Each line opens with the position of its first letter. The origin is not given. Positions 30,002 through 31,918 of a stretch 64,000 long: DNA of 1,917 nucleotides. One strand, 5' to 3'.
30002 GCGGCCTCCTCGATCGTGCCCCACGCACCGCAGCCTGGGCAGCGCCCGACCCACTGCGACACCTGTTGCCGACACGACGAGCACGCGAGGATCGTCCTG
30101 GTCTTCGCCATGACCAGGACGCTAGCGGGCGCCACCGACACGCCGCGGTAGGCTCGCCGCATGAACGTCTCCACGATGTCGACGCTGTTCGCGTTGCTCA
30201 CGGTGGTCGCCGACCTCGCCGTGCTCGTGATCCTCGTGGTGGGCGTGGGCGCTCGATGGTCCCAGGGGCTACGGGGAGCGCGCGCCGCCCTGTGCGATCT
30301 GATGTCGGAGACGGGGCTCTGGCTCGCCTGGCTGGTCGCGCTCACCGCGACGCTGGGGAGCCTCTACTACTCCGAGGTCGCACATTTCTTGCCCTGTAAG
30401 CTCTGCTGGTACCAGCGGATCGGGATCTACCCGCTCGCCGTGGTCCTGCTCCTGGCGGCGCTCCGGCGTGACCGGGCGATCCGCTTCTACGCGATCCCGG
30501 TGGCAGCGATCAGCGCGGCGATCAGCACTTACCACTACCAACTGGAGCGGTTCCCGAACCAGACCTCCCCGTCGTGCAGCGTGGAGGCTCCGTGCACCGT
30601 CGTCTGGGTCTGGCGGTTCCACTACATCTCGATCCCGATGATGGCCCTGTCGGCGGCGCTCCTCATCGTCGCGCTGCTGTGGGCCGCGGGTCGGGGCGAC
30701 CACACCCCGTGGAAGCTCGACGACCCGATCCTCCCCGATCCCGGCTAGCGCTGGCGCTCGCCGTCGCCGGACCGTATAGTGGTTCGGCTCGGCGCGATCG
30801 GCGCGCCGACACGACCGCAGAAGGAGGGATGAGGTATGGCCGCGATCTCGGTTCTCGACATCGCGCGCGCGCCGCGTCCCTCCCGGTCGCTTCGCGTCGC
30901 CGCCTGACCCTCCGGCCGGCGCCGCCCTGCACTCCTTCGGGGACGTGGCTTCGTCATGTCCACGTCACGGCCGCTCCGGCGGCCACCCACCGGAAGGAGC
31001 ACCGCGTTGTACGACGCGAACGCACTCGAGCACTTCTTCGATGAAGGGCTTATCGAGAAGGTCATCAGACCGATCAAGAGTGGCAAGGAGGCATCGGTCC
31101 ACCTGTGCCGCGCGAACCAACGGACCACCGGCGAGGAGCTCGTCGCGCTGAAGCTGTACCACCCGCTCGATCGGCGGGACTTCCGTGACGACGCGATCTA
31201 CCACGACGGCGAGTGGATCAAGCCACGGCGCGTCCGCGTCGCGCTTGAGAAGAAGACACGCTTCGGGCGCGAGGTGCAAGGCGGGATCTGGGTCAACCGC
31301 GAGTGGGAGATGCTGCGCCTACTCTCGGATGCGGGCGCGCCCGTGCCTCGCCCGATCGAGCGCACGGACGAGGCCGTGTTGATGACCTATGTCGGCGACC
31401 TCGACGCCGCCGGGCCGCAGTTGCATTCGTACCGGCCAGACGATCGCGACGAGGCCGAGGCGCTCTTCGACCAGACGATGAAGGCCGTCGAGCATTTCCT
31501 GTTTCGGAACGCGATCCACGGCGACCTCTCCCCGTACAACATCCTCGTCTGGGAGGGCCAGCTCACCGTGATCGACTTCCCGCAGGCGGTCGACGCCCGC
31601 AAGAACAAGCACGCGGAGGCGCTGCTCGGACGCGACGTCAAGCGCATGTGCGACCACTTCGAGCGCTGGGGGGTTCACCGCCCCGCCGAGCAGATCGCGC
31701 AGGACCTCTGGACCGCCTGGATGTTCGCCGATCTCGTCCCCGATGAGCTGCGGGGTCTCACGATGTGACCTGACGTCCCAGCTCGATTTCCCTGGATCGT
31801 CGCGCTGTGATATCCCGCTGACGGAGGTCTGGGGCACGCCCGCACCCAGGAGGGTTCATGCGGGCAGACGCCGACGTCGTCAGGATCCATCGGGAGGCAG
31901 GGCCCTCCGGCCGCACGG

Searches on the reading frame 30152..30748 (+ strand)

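Call 46: search_protein_families(library=pfam, proteins=[window:30152-30748:+], max_evalue=0.0001)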
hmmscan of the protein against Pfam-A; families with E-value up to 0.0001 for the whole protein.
window:30152-30748:+ (198 aa): 1 family
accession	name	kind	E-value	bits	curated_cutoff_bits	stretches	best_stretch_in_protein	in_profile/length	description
PF02600.21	DsbB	-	3.6e-13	50.6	22.1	1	56-177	5-146/148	Disulfide bond formation protein DsbB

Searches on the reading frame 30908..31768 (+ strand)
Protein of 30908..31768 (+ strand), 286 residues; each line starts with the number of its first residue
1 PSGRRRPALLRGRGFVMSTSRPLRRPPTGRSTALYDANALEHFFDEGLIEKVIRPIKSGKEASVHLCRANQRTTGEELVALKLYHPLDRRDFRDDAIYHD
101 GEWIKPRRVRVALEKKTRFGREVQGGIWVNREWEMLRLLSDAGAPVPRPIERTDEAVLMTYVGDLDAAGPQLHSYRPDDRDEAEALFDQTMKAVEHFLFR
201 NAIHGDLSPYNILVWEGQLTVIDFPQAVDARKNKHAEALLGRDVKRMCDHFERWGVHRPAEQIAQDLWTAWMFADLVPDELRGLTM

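Call 46: search_protein_families(library=pfam, proteins=[window:30908-31768:+], max_evalue=0.0001)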
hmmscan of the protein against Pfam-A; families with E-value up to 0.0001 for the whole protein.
window:30908-31768:+ (286 aa): 2 families
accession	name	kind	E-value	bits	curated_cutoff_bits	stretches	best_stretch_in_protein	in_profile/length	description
PF01163.29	RIO1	-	9.2e-34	117.1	22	1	78-258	12-181/187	RIO domain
PF00069.31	Pkinase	-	3.9e-05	23.6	31.7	1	180-238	97-156/263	Protein kinase domain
